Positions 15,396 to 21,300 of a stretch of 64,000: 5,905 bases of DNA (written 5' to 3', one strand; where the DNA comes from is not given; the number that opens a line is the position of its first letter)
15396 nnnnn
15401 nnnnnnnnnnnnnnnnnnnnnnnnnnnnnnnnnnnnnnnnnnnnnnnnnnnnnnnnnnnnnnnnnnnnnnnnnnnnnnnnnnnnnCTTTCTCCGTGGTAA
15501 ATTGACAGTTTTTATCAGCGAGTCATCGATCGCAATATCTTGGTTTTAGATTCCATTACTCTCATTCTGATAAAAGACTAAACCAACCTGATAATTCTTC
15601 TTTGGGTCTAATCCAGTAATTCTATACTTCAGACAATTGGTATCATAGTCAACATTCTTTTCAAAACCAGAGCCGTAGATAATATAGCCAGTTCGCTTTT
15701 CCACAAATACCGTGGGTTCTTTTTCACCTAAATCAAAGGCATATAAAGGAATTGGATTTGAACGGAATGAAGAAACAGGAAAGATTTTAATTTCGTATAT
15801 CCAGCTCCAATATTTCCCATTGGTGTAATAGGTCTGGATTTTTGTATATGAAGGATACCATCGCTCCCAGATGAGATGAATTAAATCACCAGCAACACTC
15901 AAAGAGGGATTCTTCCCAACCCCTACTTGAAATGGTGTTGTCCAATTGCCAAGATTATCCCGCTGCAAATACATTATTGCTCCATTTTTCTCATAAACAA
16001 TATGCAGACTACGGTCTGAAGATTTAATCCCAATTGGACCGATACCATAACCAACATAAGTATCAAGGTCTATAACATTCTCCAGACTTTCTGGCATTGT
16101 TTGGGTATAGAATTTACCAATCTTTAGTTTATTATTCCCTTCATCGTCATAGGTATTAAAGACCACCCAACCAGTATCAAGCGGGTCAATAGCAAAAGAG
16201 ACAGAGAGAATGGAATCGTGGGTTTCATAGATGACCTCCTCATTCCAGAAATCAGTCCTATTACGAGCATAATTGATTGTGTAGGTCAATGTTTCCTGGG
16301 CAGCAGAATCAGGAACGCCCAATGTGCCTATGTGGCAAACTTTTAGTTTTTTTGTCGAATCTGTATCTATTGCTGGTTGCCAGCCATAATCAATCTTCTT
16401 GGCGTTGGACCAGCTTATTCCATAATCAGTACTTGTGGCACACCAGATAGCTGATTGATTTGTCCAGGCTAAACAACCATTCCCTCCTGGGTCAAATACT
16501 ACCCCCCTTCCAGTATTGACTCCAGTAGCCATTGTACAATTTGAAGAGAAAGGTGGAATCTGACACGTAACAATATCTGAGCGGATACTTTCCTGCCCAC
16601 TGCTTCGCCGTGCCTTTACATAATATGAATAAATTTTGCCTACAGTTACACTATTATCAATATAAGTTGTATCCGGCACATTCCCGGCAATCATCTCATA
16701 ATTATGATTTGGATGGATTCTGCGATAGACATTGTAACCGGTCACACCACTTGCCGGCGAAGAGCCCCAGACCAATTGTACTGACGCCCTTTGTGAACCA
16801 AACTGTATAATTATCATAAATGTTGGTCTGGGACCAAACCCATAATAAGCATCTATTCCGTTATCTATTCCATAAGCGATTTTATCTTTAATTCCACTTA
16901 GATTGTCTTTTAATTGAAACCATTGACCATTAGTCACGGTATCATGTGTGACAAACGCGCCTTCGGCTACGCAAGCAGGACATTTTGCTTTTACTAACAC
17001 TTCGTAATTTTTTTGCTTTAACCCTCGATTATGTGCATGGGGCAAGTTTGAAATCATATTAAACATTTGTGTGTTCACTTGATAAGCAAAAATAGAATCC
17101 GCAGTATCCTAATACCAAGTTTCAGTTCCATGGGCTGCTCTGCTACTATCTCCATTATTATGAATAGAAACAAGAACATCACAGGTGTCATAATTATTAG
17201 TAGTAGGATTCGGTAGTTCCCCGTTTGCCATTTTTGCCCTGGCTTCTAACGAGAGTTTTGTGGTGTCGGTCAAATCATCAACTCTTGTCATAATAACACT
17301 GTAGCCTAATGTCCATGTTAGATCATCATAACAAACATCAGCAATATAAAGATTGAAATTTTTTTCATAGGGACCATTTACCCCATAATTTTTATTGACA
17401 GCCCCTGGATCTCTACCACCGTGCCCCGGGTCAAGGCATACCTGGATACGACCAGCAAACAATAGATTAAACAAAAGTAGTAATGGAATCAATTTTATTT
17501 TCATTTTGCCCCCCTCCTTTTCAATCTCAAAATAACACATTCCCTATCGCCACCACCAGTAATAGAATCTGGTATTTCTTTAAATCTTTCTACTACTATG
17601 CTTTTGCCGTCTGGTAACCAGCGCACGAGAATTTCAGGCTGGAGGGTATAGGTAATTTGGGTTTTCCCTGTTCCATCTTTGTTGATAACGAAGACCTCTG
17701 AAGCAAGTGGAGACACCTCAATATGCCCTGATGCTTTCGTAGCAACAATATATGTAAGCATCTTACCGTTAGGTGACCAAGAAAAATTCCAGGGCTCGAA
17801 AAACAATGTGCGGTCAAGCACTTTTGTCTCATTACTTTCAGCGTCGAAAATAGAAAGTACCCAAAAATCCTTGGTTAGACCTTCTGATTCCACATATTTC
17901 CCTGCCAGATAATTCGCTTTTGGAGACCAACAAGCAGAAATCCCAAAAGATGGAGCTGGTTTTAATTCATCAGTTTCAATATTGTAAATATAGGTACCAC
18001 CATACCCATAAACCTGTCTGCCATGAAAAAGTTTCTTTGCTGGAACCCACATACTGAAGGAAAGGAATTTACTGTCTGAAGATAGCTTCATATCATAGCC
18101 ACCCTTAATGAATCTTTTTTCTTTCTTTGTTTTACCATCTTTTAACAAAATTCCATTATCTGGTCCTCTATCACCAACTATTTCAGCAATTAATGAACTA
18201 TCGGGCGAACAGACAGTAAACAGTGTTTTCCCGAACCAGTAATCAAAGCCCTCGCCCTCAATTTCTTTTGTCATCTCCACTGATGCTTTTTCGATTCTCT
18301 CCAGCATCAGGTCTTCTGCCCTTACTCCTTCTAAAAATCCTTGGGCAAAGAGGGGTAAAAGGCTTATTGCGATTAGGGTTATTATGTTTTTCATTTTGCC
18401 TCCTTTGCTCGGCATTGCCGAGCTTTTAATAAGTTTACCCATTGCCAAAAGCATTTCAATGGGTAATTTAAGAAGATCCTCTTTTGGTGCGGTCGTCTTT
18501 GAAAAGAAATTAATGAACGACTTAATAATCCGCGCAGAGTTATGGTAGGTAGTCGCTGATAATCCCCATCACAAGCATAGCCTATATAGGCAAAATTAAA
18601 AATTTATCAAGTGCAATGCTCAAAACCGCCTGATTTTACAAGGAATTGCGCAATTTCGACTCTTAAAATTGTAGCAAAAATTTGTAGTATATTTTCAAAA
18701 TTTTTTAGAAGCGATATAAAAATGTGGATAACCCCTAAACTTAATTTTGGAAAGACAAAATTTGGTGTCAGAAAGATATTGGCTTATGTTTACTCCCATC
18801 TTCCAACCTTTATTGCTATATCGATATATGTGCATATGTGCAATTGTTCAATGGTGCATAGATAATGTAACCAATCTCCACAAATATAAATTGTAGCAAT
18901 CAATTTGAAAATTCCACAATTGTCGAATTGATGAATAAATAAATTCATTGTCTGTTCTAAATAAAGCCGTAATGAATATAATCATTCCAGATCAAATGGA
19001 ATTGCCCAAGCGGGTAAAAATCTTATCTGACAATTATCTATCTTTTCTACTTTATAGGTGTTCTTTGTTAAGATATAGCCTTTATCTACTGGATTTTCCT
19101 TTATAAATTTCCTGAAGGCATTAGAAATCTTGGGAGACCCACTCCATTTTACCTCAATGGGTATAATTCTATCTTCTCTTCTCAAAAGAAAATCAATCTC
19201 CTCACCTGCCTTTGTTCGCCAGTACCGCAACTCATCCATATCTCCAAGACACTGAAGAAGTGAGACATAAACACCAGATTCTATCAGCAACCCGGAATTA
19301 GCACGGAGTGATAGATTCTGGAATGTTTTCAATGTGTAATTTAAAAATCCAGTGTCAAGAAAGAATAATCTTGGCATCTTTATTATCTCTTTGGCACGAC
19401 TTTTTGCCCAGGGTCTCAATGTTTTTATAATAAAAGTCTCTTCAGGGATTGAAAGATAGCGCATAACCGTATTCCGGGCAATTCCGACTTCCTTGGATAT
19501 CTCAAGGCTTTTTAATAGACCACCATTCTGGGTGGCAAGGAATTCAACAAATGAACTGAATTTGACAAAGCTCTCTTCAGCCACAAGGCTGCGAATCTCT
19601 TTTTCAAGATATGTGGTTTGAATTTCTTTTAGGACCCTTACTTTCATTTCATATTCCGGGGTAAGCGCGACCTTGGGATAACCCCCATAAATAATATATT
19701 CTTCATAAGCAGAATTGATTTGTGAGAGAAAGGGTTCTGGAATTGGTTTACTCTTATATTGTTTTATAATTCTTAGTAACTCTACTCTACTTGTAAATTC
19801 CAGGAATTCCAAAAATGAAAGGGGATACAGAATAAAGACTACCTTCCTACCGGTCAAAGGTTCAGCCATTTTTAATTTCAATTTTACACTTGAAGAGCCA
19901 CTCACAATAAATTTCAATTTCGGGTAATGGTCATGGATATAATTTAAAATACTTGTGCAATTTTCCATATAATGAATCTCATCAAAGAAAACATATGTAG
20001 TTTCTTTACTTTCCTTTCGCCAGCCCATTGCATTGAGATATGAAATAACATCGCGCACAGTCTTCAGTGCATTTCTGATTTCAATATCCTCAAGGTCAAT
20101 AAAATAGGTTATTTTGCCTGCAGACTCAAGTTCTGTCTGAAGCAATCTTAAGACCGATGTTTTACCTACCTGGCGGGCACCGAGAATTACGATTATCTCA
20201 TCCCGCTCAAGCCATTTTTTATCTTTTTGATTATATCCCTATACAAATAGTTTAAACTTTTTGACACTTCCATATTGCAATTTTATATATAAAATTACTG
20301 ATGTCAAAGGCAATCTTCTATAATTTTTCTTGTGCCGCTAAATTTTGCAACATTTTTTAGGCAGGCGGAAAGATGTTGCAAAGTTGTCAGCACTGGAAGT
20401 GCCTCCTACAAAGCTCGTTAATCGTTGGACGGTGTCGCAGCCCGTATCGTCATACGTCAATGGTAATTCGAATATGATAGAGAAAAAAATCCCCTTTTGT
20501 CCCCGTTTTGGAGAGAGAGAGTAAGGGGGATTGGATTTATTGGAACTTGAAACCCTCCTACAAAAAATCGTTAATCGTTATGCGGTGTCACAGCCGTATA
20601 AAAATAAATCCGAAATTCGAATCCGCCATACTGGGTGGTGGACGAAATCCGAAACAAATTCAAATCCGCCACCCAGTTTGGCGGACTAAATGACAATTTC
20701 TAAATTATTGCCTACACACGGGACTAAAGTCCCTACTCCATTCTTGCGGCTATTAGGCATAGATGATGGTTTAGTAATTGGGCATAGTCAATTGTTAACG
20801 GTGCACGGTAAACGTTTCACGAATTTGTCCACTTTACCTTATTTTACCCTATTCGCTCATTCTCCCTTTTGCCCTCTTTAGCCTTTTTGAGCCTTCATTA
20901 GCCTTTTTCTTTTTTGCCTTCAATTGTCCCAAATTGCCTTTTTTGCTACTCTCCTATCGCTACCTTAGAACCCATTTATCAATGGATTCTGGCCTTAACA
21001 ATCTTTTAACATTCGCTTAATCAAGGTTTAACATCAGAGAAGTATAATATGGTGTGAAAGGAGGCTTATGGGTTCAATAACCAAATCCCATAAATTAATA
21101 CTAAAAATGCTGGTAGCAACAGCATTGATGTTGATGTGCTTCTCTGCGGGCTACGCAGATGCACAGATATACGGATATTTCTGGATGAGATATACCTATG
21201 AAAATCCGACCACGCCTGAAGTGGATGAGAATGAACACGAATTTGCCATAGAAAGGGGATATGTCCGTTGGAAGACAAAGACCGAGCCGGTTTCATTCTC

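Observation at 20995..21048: Pho-box-like array: four TTAACA direct repeats at 11-bp periodicity replacing the -35 of the porin-pstSCAB-phoU promoter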

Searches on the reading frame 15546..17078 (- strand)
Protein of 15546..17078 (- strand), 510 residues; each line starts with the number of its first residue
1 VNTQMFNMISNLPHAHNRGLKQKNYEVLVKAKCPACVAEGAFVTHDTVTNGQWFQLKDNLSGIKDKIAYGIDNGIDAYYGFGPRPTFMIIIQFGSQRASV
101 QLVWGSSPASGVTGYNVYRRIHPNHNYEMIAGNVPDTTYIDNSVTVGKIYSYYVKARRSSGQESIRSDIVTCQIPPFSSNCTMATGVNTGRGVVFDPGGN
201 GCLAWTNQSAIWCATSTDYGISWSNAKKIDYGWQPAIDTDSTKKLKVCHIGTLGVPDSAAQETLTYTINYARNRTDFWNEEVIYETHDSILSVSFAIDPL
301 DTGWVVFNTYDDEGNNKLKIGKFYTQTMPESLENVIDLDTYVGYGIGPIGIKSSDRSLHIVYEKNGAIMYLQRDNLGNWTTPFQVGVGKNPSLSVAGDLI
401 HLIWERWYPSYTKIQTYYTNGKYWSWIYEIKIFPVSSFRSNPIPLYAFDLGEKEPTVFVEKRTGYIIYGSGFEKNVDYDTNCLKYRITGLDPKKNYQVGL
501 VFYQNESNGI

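Call 19: search_protein_families(library=pfam, proteins=[window:15546-17078:-])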
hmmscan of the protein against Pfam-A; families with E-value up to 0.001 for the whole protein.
window:15546-17078:- (510 aa): 1 family
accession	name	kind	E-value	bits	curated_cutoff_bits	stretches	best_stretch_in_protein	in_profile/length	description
PF01520.23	Amidase_3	-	0.00077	20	27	0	6-73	109-174/174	N-acetylmuramoyl-L-alanine amidase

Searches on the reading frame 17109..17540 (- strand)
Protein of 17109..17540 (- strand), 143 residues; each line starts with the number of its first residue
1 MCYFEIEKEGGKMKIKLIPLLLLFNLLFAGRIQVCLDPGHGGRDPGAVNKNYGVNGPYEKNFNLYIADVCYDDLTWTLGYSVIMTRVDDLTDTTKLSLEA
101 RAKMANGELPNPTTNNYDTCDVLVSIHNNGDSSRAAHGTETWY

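Call 19: search_protein_families(library=pfam, proteins=[window:17109-17540:-])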
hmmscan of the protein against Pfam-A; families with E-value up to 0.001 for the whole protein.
window:17109-17540:- (143 aa): 1 family
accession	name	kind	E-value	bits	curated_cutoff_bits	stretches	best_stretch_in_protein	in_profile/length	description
PF01520.23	Amidase_3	-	3.6e-19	69.9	27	1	34-143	1-91/174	N-acetylmuramoyl-L-alanine amidase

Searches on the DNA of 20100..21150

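Call 31: search_rna_families(source=window, start=20100, end=21150, threshold=evalue, max_evalue=1)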
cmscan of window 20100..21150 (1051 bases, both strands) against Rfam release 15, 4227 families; matches with E-value up to 1: 4.
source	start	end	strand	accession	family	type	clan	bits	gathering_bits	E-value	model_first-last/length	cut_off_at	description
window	20285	20398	-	RF01608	ceN102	Gene; snRNA; snoRNA; HACA-box;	-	22.2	50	0.97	1-142/142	no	Caenorhabditis snoRNA ceN80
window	20620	20687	+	RF03174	mir-4803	Gene; miRNA;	-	20.8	90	0.51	1-74/74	no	mir-4803 microRNA precursor family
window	20332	20393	+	RF00665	mir-290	Gene; miRNA;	CL00096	18.9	51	0.91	1-70/70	no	mir-290 microRNA precursor family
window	20616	20692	-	RF03401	mir-1323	Gene; miRNA;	-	18.1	98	0.91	1-73/73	no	mir-1323 microRNA precursor family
